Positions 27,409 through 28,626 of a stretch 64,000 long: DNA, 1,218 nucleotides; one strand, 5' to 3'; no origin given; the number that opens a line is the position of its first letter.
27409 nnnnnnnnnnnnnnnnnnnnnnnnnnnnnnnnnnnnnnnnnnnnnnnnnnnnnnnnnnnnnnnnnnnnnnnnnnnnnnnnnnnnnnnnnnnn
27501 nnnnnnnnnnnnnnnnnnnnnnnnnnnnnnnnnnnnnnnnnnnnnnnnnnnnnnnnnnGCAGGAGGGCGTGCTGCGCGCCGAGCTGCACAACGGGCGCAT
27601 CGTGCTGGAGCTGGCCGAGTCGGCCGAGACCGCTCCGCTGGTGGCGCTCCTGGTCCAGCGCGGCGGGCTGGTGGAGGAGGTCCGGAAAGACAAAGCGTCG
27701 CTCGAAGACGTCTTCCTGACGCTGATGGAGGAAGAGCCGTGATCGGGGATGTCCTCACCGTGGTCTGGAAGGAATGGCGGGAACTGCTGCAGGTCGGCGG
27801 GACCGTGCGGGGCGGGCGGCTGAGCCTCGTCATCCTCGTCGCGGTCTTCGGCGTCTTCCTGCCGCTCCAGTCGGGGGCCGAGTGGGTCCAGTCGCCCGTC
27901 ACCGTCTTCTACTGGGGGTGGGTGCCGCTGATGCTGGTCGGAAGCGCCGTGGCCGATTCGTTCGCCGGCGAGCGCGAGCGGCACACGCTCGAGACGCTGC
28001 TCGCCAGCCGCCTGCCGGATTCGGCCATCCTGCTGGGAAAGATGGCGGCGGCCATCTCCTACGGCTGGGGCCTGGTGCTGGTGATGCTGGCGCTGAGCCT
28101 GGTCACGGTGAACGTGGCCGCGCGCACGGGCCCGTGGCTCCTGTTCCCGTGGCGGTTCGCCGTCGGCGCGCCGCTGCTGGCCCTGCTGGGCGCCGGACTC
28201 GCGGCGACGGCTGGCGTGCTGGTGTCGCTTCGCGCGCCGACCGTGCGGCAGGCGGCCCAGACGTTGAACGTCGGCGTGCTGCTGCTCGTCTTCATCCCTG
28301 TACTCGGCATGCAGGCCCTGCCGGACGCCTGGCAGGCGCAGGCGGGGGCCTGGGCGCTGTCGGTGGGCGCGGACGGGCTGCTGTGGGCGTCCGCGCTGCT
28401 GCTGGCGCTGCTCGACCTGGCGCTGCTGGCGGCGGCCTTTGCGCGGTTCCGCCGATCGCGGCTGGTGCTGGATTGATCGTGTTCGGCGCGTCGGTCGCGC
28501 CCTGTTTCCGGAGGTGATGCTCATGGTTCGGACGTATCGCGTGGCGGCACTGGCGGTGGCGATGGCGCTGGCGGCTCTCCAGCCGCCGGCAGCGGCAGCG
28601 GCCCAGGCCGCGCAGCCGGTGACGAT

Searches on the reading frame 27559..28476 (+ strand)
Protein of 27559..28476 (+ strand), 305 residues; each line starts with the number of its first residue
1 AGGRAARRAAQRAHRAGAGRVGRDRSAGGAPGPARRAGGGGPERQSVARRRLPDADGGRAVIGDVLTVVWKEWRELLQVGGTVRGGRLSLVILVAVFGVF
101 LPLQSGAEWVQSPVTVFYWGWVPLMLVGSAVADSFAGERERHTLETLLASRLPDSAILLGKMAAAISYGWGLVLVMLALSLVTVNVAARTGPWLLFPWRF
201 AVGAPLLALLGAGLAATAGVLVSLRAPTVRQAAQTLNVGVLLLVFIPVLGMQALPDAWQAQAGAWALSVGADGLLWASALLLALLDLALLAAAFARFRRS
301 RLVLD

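Call 18: search_protein_families(library=pfam, proteins=[window:27559-28476:+], max_evalue=0.001)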
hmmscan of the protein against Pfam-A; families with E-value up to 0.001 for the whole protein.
window:27559-28476:+ (305 aa): 3 families
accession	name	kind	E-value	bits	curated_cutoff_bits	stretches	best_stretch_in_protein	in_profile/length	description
PF01061.29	ABC2_membrane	-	2.6e-08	34.1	26.9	1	66-246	4-176/211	ABC-2 type transporter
PF12698.13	ABC2_membrane_3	-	9.4e-06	25.4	31.6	1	115-258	164-299/347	ABC-2 family transporter protein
PF12679.13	ABC2_membrane_2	-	0.00014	21.7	27.2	1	130-248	85-201/283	ABC-2 family transporter protein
